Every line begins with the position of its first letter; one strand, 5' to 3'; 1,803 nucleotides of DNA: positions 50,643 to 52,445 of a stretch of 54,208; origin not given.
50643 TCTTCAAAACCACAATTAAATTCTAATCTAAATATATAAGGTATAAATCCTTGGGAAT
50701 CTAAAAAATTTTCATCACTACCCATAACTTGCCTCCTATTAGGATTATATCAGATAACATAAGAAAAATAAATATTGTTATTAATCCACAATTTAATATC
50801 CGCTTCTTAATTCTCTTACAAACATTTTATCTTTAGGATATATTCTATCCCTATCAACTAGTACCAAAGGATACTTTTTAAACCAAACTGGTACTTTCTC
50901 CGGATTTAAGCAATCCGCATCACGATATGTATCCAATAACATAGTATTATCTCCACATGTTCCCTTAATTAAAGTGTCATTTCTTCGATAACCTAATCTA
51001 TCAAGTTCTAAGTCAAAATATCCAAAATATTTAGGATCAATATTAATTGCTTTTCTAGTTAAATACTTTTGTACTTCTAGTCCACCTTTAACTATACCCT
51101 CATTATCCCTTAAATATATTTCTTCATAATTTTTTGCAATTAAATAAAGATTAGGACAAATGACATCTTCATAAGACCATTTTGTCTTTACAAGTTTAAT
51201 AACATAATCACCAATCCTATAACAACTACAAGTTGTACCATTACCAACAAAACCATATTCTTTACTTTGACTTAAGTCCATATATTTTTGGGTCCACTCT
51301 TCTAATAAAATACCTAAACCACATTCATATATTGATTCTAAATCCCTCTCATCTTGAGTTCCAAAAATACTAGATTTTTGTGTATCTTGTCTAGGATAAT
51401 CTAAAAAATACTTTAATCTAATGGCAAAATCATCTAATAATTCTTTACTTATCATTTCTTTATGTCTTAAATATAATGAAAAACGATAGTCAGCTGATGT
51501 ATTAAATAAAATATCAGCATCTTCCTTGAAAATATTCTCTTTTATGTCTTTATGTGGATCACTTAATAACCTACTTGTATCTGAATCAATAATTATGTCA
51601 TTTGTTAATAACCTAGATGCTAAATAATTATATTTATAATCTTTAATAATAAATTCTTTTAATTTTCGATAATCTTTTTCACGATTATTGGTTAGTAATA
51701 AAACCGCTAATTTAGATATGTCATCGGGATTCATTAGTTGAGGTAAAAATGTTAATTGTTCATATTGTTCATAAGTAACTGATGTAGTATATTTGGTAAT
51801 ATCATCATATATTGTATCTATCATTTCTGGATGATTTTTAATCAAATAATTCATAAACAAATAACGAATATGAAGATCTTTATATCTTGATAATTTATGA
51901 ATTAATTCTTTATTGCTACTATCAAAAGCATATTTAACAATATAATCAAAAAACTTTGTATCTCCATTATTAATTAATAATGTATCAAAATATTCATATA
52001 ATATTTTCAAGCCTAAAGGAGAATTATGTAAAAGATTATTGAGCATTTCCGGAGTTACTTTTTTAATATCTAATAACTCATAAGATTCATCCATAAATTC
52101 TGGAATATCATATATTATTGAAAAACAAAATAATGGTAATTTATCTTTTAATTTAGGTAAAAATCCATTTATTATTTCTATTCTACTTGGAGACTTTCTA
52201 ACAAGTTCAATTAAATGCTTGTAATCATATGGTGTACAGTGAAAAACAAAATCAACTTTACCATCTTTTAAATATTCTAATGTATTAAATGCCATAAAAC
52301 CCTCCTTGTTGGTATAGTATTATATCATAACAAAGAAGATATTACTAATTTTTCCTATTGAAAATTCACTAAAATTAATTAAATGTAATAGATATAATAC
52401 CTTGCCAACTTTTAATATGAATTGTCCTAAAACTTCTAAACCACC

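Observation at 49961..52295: IS-bounded two-gene operon of unknown function; the larger protein ends in a stripped-down kinase-like module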

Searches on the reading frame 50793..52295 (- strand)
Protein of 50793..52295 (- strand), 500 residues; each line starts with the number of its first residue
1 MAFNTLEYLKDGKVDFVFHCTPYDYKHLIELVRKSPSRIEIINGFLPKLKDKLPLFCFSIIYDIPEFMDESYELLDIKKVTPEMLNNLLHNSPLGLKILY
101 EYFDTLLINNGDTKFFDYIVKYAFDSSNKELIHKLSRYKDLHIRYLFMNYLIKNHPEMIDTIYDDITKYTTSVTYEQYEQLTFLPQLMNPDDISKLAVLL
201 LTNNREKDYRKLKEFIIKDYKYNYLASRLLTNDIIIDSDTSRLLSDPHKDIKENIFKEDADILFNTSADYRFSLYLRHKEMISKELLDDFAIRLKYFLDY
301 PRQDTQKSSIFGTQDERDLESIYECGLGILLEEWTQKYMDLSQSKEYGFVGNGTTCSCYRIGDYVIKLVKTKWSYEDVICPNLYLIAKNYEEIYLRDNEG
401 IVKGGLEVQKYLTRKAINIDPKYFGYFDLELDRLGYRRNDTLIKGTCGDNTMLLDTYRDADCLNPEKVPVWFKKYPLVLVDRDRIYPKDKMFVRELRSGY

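Call 3: search_protein_families(library=pfam, proteins=[window:50793-52295:-], max_evalue=1)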
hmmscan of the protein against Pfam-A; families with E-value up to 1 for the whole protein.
window:50793-52295:- (500 aa): 2 families
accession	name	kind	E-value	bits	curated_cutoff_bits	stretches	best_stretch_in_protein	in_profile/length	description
PF07262.16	CdiI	-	0.031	14.6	25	0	62-140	12-89/155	CDI immunity protein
PF11506.14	DUF3217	-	0.45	10.9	26.4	0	111-153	34-76/104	Protein of unknown function (DUF3217)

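Call 4: search_protein_families(library=padloc, proteins=[window:50793-52295:-], max_evalue=1)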
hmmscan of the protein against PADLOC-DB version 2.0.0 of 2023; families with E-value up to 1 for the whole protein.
window:50793-52295:- (500 aa): 0 families

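Call 5: search_protein_families(library=ncbifam, proteins=[window:50793-52295:-], max_evalue=1)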
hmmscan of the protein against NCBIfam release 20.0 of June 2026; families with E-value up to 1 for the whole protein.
window:50793-52295:- (500 aa): 0 families

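Call 6: search_protein_families(library=phrogs, proteins=[window:50793-52295:-], max_evalue=1)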
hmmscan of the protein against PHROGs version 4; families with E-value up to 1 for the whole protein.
window:50793-52295:- (500 aa): 0 families

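Call 7: search_solved_structures(query=window:50793-52295:-, max_evalue=10)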
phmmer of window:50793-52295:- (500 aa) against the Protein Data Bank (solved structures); distinct sequences matched with E-value up to 10: 0.

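Call 8: find_homologous_proteins(query=window:50793-52295:-, max_evalue=0.001)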
Query window:50793-52295:- (500 aa): 286 proteins with E <= 0.001 among 8000 candidates; the best 120 are listed.
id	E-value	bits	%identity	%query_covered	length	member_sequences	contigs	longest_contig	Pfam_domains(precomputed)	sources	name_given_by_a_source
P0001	0.0e+0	1135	100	100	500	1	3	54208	-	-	-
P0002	3.0e-293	991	87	100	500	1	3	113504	-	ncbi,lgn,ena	-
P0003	2.1e-280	949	84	100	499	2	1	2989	-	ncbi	-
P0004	1.1e-271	920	81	100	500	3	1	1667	-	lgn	-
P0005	2.9e-264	896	79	100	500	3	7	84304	-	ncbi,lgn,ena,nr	ncbi:MAG: hypothetical protein IKF71_04325 [Bacilli bacterium]|nr:hypothetical protein [Bacilli bact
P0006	1.2e-262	890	79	100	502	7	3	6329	-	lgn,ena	-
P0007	6.1e-261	885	78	100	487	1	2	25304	-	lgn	-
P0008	1.7e-260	883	78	100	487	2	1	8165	-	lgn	-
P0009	2.5e-260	883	77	100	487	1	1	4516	-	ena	-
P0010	2.0e-259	880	77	100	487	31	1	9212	-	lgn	-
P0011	1.3e-258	877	78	99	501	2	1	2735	-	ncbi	-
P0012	1.5e-258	877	77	100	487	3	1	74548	-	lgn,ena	-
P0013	3.7e-258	876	79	100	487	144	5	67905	-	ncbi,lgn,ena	-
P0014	1.5e-257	874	77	100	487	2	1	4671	-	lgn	-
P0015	4.7e-257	872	77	100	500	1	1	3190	-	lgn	-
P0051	6.6e-234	796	72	100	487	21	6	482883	-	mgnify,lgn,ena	mgnify:CR=1 FL=1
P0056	1.4e-230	785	69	100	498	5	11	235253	-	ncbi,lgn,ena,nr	ncbi:MAG: hypothetical protein IKF36_06775 [Bacilli bacterium]|nr:hypothetical protein [Bacilli bact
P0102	6.9e-181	621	60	100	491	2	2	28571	-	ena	-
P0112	3.9e-147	509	51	99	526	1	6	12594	-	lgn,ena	-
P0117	1.2e-144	501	53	100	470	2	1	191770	-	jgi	-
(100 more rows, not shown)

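Call 10: find_encoding_contigs(protein=P0002, flank=6000, max_places=2)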
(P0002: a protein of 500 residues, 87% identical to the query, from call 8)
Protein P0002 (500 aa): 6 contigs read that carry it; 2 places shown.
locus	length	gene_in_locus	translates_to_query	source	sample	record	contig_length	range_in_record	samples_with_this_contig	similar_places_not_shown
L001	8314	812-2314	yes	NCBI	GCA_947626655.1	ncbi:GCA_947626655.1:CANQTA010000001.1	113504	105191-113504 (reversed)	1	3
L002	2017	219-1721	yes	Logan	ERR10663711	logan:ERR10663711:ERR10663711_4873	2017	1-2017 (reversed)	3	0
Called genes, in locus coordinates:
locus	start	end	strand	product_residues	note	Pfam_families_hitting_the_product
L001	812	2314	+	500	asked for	-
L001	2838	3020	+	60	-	-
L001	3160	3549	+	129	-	-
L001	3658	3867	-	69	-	-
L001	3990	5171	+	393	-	PF01098:FTSW_RODA_SPOVE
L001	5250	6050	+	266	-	PF10531:SLBB, PF22461:SLBB_2 (weak), PF00633:HHH (weak), PF12836:HHH_3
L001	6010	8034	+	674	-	PF13567:DUF4131, PF03772:Competence, PF00753:Lactamase_B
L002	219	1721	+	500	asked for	-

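Call 11: find_encoding_contigs(protein=P0051, flank=6000, max_places=2)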
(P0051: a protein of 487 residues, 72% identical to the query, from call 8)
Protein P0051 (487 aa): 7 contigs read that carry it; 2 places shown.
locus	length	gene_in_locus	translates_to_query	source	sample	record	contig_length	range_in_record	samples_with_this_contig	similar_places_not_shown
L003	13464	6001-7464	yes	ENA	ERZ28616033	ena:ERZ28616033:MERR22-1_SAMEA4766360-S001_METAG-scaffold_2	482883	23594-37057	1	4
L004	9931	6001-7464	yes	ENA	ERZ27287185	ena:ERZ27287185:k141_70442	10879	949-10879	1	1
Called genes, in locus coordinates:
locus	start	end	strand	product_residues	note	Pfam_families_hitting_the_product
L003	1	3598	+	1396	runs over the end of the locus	PF12799:LRR_4 (faint), PF23952:LRR_EndoS (faint), PF13306:LRR_5, PF13855:LRR_8 (weak), PF13306:LRR_5, PF13855:LRR_8 (weak)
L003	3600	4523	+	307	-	PF25390:WD40_RLD, PF00415:RCC1 (faint), PF13540:RCC1_2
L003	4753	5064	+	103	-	-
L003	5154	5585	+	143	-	-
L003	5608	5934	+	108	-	-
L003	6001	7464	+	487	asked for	-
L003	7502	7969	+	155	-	PF01648:ACPS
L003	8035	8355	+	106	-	-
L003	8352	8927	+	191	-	PF01551:Peptidase_M23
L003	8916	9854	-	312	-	PF11858:DUF3378, PF01351:RNase_HII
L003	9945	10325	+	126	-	-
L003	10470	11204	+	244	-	PF02223:Thymidylate_kin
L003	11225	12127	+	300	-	PF00303:Thymidylat_synt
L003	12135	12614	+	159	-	PF00186:DHFR_1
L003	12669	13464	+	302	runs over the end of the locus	-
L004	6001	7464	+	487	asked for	-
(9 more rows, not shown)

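Call 12: find_encoding_contigs(protein=P0056, flank=6000, max_places=2)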
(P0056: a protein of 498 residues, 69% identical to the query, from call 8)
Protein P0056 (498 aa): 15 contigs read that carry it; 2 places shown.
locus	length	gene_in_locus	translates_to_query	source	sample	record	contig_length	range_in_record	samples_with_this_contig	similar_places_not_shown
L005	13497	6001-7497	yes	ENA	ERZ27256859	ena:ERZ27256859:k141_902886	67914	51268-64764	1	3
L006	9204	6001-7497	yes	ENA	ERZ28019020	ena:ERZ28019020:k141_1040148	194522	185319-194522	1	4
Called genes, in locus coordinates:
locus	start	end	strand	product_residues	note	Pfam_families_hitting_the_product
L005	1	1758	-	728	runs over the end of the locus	PF01757:Acyl_transf_3, PF05680:ATP-synt_E (weak)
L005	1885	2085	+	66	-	PF04014:MazE_antitoxin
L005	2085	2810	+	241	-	PF00005:ABC_tran, PF13304:AAA_21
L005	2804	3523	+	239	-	PF01061:ABC2_membrane, PF12698:ABC2_membrane_3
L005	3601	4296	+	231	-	-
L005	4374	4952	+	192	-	PF13521:AAA_28, PF02223:Thymidylate_kin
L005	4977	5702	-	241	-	-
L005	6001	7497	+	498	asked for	-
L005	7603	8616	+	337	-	PF04237:YjbR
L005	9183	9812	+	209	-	PF02677:QueH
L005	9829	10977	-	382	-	PF00768:Peptidase_S11, PF13354:Beta-lactamase2, PF07943:PBP5_C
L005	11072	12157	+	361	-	PF02557:VanY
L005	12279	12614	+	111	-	PF01740:STAS (weak)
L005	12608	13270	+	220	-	PF04542:Sigma70_r2, PF08281:Sigma70_r4_2 (weak), PF04545:Sigma70_r4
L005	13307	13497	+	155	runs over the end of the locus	PF03862:SpoVAC_SpoVAEB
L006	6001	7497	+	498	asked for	-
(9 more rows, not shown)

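Call 13: find_encoding_contigs(protein=P0117, flank=6000, max_places=2)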
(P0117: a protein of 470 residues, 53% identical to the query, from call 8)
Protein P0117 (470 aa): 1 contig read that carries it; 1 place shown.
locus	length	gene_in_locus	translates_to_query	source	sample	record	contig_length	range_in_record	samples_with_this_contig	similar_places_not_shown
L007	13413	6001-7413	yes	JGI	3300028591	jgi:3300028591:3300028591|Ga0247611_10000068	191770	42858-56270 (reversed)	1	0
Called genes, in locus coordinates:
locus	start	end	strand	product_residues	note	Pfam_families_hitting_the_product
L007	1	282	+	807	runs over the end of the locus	PF09586:YfhO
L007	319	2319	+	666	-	PF17191:RecG_wedge (weak), PF00270:DEAD, PF04851:ResIII, PF00271:Helicase_C, PF22590:Cas3-like_C_2 (weak), PF19833:RecG_dom3_C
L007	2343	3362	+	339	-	-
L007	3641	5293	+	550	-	PF00749:tRNA-synt_1c, PF19269:Anticodon_2 (faint)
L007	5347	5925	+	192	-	PF01725:Ham1p_like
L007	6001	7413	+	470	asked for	-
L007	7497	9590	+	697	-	-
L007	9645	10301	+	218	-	-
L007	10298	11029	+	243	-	PF02578:Cu-oxidase_4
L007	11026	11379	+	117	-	-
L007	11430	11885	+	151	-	-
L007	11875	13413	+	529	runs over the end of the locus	PF01435:Peptidase_M48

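Call 17: search_solved_structures(query=A1, max_evalue=10, show_alignments=3)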
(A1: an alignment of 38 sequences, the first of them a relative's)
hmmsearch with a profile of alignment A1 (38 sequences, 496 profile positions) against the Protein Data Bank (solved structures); distinct sequences matched with E-value up to 10: 0.

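Call 24: find_related_loci(query=A1, collection=genome_contigs, flank=6000)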
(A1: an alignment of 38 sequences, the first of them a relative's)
Query A1 (500 aa) in genome_contigs; peptide patterns used: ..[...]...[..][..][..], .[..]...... (x = any residue, [..] = any of these).
70 stretches matched a pattern; 44 encode a relative of the query (tblastn E <= 1e-3); 44 distinct loci.
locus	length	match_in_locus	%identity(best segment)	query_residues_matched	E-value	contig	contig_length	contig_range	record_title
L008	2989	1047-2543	84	1-500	0e+0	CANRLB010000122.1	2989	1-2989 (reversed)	MAG: uncultured Bacilli bacterium isolate Lapin-011__bin94 genome assembly, contig: Lapin-011__NODE_47534_length_2989_co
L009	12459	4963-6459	79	1-500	0e+0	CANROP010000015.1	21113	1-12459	MAG: uncultured Bacilli bacterium isolate Lapin-020__bin127 genome assembly, contig: Lapin-020__NODE_3233_length_21113_c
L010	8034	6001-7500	79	1-500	0e+0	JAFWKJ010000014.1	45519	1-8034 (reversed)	MAG: Bacilli bacterium isolate RGIG5819 Sheep_Ileum.Co__c642448, whole genome shotgun sequence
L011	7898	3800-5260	78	1-500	0e+0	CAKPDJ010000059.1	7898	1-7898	MAG: uncultured Bacilli bacterium isolate REFINED_METABAT215_TOP10_CONTIGS_1500_ASSEMBLY_K77_MERGED__Hadza_PheChl_Fiber-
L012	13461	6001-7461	78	1-500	0e+0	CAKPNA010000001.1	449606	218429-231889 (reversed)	MAG: uncultured Bacilli bacterium isolate REFINED_METABAT215_TOP10_CONTIGS_1500_ASSEMBLY_K77_MERGED__Hadza_MoBio_C-REDO_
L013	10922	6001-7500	80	1-499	0e+0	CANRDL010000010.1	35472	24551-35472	MAG: uncultured Bacilli bacterium isolate Lapin-026__bin106 genome assembly, contig: Lapin-026__NODE_1248_length_35472_c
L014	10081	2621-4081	75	1-500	0e+0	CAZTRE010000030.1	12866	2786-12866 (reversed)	MAG TPA_asm: uncultured Mycoplasma sp. isolate SRP287540_co1_217 genome assembly, contig: NODE_5301_length_12866_cov_31.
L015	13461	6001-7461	74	1-500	0e+0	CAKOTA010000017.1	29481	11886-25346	MAG: uncultured Bacilli bacterium isolate REFINED_METABAT215_TOP10_CONTIGS_1500_ASSEMBLY_K77_MERGED__Hadza_MoBio_hadza-E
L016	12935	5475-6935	72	1-500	0e+0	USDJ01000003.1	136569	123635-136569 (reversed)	uncultured Tenericutes bacterium isolate UMGS1613 genome assembly, contig: NODE_42_length_136569_cov_17.672583, whole ge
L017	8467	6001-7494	69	1-500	0e+0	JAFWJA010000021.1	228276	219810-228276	MAG: Bacilli bacterium isolate RGIG5784 Sheep_Ileum-5__c1657, whole genome shotgun sequence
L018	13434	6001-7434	70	1-500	0e+0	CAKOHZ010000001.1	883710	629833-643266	MAG: uncultured Bacilli bacterium isolate REFINED_METABAT215_TOP10_CONTIGS_1500_ASSEMBLY_K77_MERGED__Hadza_MoBio_hadza-E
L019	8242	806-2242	69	1-500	0e+0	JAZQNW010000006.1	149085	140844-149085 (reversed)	MAG: Bacilli bacterium isolate T1900045244_TH20190014.MAGScoT_cleanbin_000015 SGB_5603_k141_1323593, whole genome shotgu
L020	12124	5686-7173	68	1-500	0e+0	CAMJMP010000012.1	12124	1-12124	MAG: uncultured Tenericutes bacterium isolate SRR12081299_bin.26_metaWRAP_v1.3_MAG genome assembly, contig: ERZ12289776.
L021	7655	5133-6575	69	1-500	0e+0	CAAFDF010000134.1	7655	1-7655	MAG TPA_asm: Bacilli bacterium, isolate HGM10775, WGS project CAAFDF010000000 data, contig: SRS077231_35_k99_94053, whol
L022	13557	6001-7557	59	1-500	0e+0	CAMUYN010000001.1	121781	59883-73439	MAG TPA_asm: uncultured Firmicutes bacterium isolate SRR8387721_bin.11_metaWRAP_v1.3_MAG genome assembly, contig: ERZ142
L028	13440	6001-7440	51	1-486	2e-142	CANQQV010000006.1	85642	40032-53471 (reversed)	MAG: uncultured Bacilli bacterium isolate Lapin-008__bin54 genome assembly, contig: Lapin-008__NODE_315_length_85642_cov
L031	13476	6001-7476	45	1-499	8e-129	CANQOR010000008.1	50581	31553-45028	MAG: uncultured Bacilli bacterium isolate Lapin-032__bin83 genome assembly, contig: Lapin-032__NODE_1150_length_50581_co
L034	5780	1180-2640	44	1-500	3e-119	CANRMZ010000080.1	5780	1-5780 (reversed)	MAG: uncultured Bacilli bacterium isolate Lapin-022__bin33 genome assembly, contig: Lapin-022__NODE_13977_length_5780_co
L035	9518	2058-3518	44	1-500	2e-119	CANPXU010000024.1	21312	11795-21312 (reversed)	MAG: uncultured Bacilli bacterium isolate Lapin-004__bin3 genome assembly, contig: Lapin-004__NODE_3087_length_21312_cov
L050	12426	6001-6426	61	359-500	8e-55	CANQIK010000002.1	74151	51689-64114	MAG: uncultured Bacilli bacterium isolate Lapin-028__bin3 genome assembly, contig: Lapin-028__NODE_284_length_74151_cov_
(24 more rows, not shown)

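Call 25: find_related_loci(query=A1, collection=viral_contigs, flank=6000)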
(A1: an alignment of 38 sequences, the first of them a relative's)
Query A1 (500 aa) in viral_contigs; peptide patterns used: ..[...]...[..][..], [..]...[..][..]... (x = any residue, [..] = any of these).
27 stretches matched a pattern, but none encodes a relative of the query by tblastn (E <= 1e-3).

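Call 26: predict_structure(alignment_id=A1)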
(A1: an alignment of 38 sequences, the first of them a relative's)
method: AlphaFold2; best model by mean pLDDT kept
length: 500 residues; sequences in the alignment: 38
mean_pLDDT: 88.6   pTM: 0.81
mean pLDDT of the five models: 88.6, 86.5, 86.1, 84.3, 80.4
residues with pLDDT >= 90: 331; 70-90: 136; 50-70: 24; < 50: 9
segments of 3 or more residues with pLDDT < 50: 306-309
pLDDT, mean of each block of 10 residues (from residue 1): 83 92 91 94 96 94 94 93 93 93 83 87 95 93 95 94 90 79 85 96 94 95 95 78 83 94 95 89 93 84 49 78 92 96 93 87 95 79 89 88 92 89 93 89 76 92 92 94 85 61
secondary structure, 60 per line:
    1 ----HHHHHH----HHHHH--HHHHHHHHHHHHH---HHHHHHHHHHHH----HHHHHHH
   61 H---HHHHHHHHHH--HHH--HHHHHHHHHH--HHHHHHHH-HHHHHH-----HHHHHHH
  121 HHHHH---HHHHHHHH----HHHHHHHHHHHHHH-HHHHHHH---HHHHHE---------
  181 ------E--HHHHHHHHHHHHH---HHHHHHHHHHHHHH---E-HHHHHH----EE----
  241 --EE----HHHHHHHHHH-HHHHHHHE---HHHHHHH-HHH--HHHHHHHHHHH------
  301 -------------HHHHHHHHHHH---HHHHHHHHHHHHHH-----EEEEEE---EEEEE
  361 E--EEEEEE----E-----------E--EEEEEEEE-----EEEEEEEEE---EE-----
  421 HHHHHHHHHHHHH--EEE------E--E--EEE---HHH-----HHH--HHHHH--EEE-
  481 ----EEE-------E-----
elements in order: H5-10 H15-19 H22-34 H38-49 H54-61 H65-74 H82-91 H94-101 H103-108 H114-125 H129-136 H141-154 H156-162 H166-170 H190-202 H206-219 H225-230 H249-258 H260-266 H271-277 H284-294 H314-324 H328-341 E347-352 E356-361 E364-369 E389-396 E402-410 H421-433 E436-438 E451-453 H470-474 E477-479 E485-487

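Call 29: fold_search(model_id=the predicted structure, library=pdb)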
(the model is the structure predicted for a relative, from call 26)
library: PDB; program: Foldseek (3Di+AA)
matches with E <= 10: 1109; with E <= 0.001: 0
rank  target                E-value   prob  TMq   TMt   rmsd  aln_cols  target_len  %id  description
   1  3lc6_A                6.2e-03  0.54  0.19  0.17  25.4       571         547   12  The alternative conformation structure of isocitrate dehydrogenase kinase/phosphatase from E. Coli (released 2010-04-21)
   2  1tvo                  1.2e-02  1.00  0.19  0.26   5.2       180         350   12  The structure of ERK2 in complex with a small molecule inhibitor (released 2005-09-13)
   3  5i9g_C                1.4e-02  0.82  0.19  0.23  17.7       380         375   13  Crystal structure of designed pentatricopeptide repeat protein dPPR-U8C2 in complex with its target RNA U8C2 (released 2016-04-27)
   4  9uw4_B                1.7e-02  0.99  0.19  0.27   5.4       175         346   11  The complex of human pMEK1 and uERK1 (ANP)(from pY204ERK1) (released 2026-04-01)
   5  9uux_B                2.3e-02  0.99  0.20  0.28   5.6       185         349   10  The complex of human pMEK1 and ERK1 pT202 (ANP) (released 2026-04-01)
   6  6k5l_B                2.3e-02  0.38  0.19  0.17  26.3       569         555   10  The crystal structure of isocitrate dehydrogenase kinase/phosphatase wtih two Mn2+ from E. coli (released 2019-07-03)
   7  7xzq_A                2.4e-02  0.99  0.18  0.28   6.1       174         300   14  Crystal structure of TNIK-thiopeptide TP1 complex (released 2022-10-26)
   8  6xi8_A                2.7e-02  0.99  0.18  0.29   5.8       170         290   12  Yeast TFIIK (Kin28/Ccl1/Tfb3) Complex (released 2021-04-28)
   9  2zoq_A                3.3e-02  0.99  0.18  0.24   6.0       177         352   11  Structural dissection of human mitogen-activated kinase ERK1 (released 2009-04-07)
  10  8zml_A                3.6e-02  0.98  0.17  0.27   7.5       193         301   12  Structure of TNIK with inhibitor (released 2025-05-28)
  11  6eq9_A                3.8e-02  0.99  0.18  0.25   5.1       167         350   12  Crystal structure of JNK3 in complex with AMP-PCP (released 2018-08-08)
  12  8zml_B                3.8e-02  0.98  0.17  0.27   7.7       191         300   13  Structure of TNIK with inhibitor (released 2025-05-28)
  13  4fux                  4.0e-02  0.98  0.18  0.25   5.4       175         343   11  Crystal Structure of the ERK2 complexed with E75 (released 2012-08-22)
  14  4fv9                  4.2e-02  0.99  0.20  0.28   4.8       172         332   12  Crystal Structure of the ERK2 complexed with E71 (released 2012-08-29)
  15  3w55                  4.9e-02  0.99  0.18  0.26   5.0       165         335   13  The structure of ERK2 in complex with FR148083 (released 2013-02-06)
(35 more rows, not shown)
